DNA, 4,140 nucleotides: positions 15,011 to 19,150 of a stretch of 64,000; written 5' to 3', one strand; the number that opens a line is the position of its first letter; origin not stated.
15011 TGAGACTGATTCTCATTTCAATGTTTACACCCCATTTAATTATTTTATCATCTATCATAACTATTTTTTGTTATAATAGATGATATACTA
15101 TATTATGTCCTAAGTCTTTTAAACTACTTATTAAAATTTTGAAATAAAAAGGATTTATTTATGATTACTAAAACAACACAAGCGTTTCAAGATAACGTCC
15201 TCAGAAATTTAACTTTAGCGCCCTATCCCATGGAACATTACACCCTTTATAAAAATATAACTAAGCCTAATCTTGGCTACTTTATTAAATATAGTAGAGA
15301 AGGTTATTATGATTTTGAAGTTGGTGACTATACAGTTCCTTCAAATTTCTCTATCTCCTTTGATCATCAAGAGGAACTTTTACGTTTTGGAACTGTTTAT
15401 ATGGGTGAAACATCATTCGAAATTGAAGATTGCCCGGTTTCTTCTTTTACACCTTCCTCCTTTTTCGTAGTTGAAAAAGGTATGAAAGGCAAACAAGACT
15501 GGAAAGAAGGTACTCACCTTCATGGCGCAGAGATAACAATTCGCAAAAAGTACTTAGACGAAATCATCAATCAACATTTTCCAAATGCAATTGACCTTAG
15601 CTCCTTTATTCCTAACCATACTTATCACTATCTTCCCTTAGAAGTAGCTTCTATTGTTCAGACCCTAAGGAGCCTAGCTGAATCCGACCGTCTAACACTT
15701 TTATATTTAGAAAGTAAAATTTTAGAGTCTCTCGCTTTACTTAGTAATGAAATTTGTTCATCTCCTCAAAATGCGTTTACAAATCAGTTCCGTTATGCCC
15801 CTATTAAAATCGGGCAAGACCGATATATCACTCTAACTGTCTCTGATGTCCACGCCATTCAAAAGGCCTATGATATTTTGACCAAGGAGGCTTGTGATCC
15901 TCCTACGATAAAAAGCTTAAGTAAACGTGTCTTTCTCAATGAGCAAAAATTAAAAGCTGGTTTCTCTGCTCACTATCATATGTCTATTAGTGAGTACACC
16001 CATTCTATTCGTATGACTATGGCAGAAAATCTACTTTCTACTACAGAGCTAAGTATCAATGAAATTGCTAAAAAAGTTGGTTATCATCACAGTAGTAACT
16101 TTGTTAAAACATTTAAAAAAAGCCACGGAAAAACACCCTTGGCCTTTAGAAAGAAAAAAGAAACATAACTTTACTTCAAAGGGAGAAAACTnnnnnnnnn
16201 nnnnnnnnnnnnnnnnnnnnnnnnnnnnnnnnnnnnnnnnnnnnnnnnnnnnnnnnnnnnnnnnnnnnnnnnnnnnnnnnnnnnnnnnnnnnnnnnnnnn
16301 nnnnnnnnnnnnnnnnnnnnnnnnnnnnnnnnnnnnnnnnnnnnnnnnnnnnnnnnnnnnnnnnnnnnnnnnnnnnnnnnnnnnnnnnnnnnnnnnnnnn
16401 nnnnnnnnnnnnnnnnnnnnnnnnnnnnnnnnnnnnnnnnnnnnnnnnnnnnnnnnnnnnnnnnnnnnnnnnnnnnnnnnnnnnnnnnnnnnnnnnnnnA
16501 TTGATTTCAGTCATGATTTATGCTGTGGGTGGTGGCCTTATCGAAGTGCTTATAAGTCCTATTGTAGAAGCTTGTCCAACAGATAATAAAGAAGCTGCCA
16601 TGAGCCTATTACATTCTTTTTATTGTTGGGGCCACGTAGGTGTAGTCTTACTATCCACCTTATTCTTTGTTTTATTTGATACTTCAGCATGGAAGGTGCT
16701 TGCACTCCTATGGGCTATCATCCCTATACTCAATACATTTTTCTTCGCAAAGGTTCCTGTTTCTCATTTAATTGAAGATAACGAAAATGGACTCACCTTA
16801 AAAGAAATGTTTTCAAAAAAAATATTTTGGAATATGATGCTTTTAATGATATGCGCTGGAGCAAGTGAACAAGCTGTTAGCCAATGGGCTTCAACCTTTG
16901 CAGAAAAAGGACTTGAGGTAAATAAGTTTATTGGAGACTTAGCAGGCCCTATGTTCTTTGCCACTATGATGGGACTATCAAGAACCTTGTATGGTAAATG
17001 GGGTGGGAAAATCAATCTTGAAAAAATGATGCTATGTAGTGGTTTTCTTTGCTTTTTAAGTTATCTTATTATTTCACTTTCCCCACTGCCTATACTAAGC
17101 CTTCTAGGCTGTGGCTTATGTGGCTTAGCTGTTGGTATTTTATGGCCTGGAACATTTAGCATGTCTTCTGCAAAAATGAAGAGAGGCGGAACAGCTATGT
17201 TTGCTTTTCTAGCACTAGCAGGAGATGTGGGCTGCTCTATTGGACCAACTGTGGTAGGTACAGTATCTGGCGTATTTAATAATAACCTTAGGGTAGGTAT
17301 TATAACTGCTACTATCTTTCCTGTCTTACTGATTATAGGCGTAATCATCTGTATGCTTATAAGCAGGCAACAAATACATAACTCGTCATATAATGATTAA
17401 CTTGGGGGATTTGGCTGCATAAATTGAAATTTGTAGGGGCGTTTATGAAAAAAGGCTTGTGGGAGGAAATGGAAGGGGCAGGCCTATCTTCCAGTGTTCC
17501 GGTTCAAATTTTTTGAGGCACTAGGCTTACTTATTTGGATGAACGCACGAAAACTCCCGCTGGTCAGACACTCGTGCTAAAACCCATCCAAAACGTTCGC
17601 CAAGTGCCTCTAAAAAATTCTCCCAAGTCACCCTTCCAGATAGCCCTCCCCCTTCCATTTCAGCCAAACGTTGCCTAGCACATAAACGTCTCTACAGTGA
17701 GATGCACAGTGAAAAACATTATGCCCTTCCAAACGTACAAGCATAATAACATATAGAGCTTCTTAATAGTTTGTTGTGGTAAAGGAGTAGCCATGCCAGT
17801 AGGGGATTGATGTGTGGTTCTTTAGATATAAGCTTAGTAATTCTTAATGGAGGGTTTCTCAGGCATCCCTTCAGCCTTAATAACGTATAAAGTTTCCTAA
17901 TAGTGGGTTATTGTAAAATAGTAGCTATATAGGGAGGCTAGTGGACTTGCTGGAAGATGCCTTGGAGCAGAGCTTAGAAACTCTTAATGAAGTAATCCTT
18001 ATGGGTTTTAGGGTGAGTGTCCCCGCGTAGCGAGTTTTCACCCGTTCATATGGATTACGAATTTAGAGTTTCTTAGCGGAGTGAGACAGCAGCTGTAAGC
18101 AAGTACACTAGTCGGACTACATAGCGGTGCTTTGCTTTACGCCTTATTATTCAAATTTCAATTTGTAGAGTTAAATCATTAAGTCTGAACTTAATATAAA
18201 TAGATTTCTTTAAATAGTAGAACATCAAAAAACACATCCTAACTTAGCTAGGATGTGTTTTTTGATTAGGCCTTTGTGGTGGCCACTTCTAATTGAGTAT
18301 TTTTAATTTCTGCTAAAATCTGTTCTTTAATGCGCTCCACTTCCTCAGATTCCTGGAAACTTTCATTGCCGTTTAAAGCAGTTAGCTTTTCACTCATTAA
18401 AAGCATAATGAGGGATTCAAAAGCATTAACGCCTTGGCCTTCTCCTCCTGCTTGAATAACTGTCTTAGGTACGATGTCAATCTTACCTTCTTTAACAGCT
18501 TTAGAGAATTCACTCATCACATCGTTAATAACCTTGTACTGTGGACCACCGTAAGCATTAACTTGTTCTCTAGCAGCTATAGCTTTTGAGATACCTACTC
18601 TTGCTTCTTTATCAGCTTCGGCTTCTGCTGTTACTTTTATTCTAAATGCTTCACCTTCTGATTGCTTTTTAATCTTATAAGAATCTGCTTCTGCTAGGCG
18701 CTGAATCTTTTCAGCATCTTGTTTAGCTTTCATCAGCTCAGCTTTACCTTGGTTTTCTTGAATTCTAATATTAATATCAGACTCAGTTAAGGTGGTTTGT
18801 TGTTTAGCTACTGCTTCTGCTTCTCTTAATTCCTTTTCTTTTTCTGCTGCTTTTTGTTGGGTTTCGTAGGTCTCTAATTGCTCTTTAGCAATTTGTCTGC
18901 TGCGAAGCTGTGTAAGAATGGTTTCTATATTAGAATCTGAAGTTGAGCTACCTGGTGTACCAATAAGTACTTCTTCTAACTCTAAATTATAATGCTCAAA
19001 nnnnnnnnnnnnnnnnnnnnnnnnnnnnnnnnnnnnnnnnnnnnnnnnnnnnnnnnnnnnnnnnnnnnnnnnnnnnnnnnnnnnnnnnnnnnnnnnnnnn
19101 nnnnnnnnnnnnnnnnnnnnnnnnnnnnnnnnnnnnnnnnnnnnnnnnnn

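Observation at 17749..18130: Five degenerate tandem repeats with a conserved AGYTT…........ core and G-rich tails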

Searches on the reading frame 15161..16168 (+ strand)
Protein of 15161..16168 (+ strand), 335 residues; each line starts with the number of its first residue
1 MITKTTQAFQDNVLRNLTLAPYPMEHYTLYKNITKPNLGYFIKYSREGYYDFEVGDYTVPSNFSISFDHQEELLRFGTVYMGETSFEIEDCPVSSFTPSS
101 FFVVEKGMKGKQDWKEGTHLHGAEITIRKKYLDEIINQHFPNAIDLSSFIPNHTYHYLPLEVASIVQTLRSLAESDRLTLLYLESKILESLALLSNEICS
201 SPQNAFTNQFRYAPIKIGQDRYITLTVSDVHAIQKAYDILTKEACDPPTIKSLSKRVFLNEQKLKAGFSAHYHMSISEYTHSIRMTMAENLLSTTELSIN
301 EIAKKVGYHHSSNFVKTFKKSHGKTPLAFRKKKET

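Call 12: search_protein_families(library=pfam, proteins=[window:15161-16168:+])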
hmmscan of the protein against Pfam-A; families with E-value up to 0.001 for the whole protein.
window:15161-16168:+ (335 aa): 2 families
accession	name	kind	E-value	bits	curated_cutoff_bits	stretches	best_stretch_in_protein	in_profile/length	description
PF12833.13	HTH_18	-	6.1e-19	68.5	33.6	1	253-331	1-79/80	Helix-turn-helix domain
PF00165.29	HTH_AraC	-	3.2e-09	37.1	26.6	1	293-331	2-42/42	Bacterial regulatory helix-turn-helix proteins, AraC family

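Call 90: search_protein_families(library=ncbifam, proteins=[window:15161-16168:+], max_evalue=0.001)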
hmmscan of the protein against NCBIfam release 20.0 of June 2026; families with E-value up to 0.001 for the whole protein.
window:15161-16168:+ (335 aa): 28 families (the best 25 are shown)
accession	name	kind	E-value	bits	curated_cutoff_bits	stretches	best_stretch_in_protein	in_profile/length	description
TIGR04094.1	adjacent_YSIRK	equivalog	6.4e-15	55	200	1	249-330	303-383/383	YSIRK-targeted surface antigen transcriptional regulator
NF007860.0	PRK10572.1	equivalog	1.4e-14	53.6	208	1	232-334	184-286/292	arabinose operon transcriptional regulator AraC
NF006902.0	PRK09393.1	equivalog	6.6e-12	45.2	425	1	218-333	204-322/327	transcriptional regulator FtrA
NF047788.1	TransRegPocR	equivalog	2.3e-11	43.5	500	1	230-333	188-291/296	transcriptional regulator PocR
NF047455.1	TF_Staph_AryK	equivalog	6.8e-11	41.1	850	1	231-334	157-260/759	transcriptional regulator AryK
NF049932.1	TranspRegBtr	equivalog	1.9e-10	39.9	900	1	232-333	165-266/531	bacillibactin transport transcriptional regulator Btr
NF010026.0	PRK13501.1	equivalog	2.4e-10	40.1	363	1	253-332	198-277/290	HTH-type transcriptional activator RhaR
NF011732.0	PRK15185.1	equivalog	7.4e-10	38.6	354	1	223-332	198-306/309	transcriptional regulator HilD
NF049968.1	QhpR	equivalog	3.3e-09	36.3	250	1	277-330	231-284/284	AraC-like transcriptional regulator QhpR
NF010025.2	PRK13500.1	equivalog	1.8e-08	34.3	525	1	250-334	195-279/282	HTH-type transcriptional activator RhaR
NF007693.0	PRK10371.1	equivalog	2.5e-08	33.5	253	1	245-332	212-299/309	transcriptional regulator MelR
NF033869.1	viru_reg_Rsp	equivalog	2.4e-07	29.6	400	1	210-331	127-247/701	AraC family transcriptional regulator Rsp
NF007584.0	PRK10219.1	equivalog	2.9e-07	30.8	174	1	246-332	20-106/107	superoxide response transcriptional regulator SoxS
NF050186.1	TransRegGliRPseudo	equivalog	3.3e-07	30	570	1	280-333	284-337/338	AraC family transcriptional regulator GliR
NF007407.0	PRK09940.1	equivalog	3.5e-07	30.1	348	1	221-331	123-232/253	transcriptional regulator YdeO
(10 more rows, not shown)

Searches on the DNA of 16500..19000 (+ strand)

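Call 4: search_rna_families(source=window, start=16500, end=19000, threshold=evalue, max_evalue=1, show_alignments=3)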
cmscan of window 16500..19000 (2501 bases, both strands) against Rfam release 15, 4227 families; matches with E-value up to 1: 2.
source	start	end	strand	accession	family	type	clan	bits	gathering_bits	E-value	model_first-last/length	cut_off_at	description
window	18158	18262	+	RF01416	NrrF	Gene; antisense;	-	20.6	60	0.41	1-160/160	no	NrrF RNA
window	18592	18631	-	RF02914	DUF805b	Cis-reg;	CL00115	16.4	35.6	0.27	1-35/35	no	DUF805b RNA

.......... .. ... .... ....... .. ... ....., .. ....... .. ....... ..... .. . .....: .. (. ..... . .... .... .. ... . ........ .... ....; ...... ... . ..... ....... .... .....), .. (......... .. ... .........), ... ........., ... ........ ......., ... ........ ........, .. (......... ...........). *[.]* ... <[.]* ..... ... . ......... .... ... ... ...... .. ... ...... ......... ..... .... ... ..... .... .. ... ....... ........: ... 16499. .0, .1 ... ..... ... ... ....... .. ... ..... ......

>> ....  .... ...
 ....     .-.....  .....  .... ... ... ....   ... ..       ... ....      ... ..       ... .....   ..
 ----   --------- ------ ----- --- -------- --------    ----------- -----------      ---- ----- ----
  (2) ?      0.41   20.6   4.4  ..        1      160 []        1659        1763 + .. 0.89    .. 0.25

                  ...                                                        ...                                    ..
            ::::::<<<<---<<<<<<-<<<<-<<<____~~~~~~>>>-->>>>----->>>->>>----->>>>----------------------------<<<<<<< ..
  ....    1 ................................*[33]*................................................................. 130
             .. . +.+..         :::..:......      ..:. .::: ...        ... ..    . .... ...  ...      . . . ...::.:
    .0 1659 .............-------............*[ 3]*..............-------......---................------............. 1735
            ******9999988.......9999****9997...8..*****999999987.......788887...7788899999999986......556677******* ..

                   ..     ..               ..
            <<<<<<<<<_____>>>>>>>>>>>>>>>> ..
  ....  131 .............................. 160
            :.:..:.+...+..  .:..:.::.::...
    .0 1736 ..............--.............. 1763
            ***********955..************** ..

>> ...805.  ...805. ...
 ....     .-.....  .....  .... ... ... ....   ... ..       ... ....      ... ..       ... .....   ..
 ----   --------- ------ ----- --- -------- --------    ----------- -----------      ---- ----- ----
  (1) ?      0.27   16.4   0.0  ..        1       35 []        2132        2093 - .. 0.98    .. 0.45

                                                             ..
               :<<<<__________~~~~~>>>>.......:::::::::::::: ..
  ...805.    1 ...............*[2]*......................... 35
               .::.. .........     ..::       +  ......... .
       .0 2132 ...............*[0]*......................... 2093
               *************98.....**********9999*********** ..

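Call 13: search_dna_similar(query=window:17401-18265:+, collection=phages, mode=distant)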
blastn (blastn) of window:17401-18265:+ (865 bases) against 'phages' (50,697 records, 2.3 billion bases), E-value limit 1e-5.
No match.

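Call 14: search_dna_similar(query=window:17401-18265:+, collection=plasmids, mode=distant)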
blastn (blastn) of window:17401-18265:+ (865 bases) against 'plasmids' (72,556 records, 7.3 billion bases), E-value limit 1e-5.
No match.

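Call 37: search_dna_similar(query=window:17975-18065:+, collection=plasmids, mode=distant, max_evalue=1, max_rows=40)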
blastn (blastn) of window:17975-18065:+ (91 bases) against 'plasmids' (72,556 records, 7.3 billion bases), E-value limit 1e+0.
No match.

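Call 38: search_dna_similar(query=window:17975-18065:+, collection=phages, mode=distant, max_evalue=1, max_rows=40)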
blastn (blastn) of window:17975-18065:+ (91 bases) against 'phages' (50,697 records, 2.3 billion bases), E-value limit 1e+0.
Records with a match: 5; places in all: 5; records where one place covers at least 80% of the query: 0.
Best place of each record, by identity: 95-99% 5.
By first word of the organism name: Listeria 3; Hydrogenophilus 1; Phage 1.
By host as written in the record: Listeria monocytogenes 3; Hydrogenophilus thermoluteolus 1; - 1.
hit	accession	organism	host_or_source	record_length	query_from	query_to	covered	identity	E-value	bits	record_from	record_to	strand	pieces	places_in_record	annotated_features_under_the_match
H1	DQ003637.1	Listeria phage A500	Listeria monocytogenes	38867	63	86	26%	95.8%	2e-1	40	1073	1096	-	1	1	terL: TerL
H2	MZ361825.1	Listeria phage vB_LmoS_P9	Listeria monocytogenes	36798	63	86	26%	95.8%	2e-1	40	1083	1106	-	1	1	terminase large subunit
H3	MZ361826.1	Hydrogenophilus phage vB_LmoS_C996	Hydrogenophilus thermoluteolus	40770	63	86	26%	95.8%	2e-1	40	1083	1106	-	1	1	terminase large subunit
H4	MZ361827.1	Phage vB_LmoS_P7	-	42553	63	86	26%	95.8%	2e-1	40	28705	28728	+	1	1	terminase large subunit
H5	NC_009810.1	Listeria phage A500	Listeria monocytogenes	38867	63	86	26%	95.8%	2e-1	40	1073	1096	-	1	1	terL: terminase large subunit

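Call 41: build_rna_model(alignment_id=A1)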
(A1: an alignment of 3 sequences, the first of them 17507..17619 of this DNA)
Model R1 built from alignment A1 (3 sequences, 118 columns); structure: RNAalifold consensus.
model positions 111; base pairs 31; branch points 0; effective number of sequences 1.26; information 0.59 bits per position. Calibrated on 0.2 Mb of random sequence (short: E-values are rough).
structure used (alignment columns):
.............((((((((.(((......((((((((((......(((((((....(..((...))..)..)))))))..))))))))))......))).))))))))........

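Call 42: search_with_rna_model(model_id=R1, sources=[window, L001, L002, L003, L004, L005, L006, L007, L008, L009, L010, L011, L012, L013, L014, L015, L016, L017, L018, L019, L020, L021, L022, L023, L024, L025, L026, L027, L028, L029, L030, L031, L032, L033, L034, L035, L036, L037, L038, L039, L040, L041, L042, L043, L044, L045, L046, L047, L048, L049, L050, L051, L052, L053, L054, L055, L056, L057, L058, L059, L060, L061, L062, L063, L064, L065, L066, L067, L068, L069, L070, L071, L072, L073, L074, L075, L076, L077, L078, L079, L080, L084], max_evalue=10)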
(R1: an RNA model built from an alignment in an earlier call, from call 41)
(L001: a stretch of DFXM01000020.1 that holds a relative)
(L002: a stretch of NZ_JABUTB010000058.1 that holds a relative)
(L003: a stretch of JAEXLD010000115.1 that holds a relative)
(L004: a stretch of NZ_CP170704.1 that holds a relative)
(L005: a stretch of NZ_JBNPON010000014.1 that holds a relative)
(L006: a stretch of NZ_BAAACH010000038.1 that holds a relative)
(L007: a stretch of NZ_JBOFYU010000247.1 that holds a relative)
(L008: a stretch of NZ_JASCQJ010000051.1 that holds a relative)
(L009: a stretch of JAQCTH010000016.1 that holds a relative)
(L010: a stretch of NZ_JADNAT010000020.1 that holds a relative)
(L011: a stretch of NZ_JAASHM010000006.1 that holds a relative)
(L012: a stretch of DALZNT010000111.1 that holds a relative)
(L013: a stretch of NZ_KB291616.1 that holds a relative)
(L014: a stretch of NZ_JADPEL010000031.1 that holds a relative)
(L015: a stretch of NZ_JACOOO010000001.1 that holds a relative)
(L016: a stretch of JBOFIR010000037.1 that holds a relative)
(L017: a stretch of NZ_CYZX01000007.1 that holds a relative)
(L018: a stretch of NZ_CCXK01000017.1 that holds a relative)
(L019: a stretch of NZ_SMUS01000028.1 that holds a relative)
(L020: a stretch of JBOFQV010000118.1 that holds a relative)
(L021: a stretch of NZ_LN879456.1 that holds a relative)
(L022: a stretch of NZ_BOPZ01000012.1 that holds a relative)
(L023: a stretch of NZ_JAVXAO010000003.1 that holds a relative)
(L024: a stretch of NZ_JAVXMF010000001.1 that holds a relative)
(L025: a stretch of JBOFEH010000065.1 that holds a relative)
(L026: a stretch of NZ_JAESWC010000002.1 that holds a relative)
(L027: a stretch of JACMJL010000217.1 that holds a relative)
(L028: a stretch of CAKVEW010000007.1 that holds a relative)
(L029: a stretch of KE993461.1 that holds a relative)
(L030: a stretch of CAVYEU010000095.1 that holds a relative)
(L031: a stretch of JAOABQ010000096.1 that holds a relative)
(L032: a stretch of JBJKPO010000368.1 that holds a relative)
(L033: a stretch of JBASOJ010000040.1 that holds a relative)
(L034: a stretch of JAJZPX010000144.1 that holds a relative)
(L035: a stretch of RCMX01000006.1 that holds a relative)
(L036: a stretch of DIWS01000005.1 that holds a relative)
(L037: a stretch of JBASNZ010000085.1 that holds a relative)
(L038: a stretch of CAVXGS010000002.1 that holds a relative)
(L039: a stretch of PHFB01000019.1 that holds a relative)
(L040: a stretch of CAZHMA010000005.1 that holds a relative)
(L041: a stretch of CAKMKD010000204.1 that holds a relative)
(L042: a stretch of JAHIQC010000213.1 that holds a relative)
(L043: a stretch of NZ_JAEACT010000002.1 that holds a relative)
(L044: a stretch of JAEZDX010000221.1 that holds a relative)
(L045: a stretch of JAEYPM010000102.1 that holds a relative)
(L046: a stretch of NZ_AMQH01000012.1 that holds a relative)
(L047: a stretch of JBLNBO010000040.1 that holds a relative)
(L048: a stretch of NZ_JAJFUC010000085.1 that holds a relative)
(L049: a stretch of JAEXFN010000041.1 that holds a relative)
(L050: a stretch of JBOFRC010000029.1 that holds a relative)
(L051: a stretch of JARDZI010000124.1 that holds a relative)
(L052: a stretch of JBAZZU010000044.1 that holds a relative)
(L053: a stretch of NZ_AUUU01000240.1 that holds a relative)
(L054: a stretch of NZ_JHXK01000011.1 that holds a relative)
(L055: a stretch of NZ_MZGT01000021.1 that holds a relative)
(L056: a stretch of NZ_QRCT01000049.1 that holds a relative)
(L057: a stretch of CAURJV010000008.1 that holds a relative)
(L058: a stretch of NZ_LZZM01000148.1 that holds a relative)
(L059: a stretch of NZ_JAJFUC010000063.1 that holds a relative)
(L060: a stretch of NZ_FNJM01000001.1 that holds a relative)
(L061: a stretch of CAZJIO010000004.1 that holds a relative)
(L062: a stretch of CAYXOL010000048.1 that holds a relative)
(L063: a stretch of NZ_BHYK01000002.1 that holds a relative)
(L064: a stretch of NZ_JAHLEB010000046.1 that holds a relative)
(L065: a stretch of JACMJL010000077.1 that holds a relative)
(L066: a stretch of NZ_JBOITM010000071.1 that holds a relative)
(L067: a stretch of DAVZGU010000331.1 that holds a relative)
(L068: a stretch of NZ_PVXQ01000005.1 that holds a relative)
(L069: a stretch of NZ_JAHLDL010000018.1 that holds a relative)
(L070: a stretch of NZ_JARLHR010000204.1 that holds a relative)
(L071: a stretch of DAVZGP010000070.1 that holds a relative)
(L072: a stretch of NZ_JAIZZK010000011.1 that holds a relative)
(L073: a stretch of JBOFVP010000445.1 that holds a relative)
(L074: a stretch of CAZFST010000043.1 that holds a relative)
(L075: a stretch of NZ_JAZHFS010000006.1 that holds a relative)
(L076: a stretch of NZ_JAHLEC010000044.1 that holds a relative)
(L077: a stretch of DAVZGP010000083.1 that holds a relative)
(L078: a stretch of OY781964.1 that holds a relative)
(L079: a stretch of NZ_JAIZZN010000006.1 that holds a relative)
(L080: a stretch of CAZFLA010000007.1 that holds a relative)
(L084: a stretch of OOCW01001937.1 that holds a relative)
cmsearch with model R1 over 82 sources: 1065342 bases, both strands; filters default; matches with E-value up to 10: 3.
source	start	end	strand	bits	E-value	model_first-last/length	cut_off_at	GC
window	17510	17619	-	119.6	3.4e-28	1-111/111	no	0.45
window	17968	18077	+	111.7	4.8e-26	1-111/111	no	0.42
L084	10270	10378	-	101.6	2.5e-23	1-111/111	no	0.39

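Call 74: search_rna_families(sources=[L084, L085, L086, L087, L088, L089, L090, L091, L092, L093, L094], threshold=evalue, max_evalue=0.1)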
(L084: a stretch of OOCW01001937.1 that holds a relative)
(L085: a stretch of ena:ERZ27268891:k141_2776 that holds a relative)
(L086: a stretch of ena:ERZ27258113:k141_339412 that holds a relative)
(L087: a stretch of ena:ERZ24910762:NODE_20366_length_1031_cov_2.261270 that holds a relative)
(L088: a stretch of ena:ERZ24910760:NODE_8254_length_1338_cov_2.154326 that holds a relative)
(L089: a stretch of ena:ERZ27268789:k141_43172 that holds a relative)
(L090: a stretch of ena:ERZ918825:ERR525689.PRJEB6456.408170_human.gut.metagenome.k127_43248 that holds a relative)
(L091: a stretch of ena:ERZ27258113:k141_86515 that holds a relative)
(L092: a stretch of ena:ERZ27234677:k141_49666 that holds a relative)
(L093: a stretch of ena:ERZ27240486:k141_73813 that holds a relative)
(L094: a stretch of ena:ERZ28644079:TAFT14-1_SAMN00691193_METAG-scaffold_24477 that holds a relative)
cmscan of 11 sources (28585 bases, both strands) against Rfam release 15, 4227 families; matches with E-value up to 0.1: 2.
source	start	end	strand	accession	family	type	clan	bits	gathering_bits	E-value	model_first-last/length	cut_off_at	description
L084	1862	2111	+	RF00230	T-box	Cis-reg; leader;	-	79.7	93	5.7e-16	1-219/219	no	T-box leader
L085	408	526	+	RF02001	group-II-D1D4-3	Intron;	CL00102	32.4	32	0.0037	1-170/170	no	Group II catalytic intron D1-D4-3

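Call 91: search_rna_families(source=window, start=17400, end=18200, threshold=evalue, max_evalue=10)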
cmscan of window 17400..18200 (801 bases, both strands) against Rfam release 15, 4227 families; matches with E-value up to 10: 0.
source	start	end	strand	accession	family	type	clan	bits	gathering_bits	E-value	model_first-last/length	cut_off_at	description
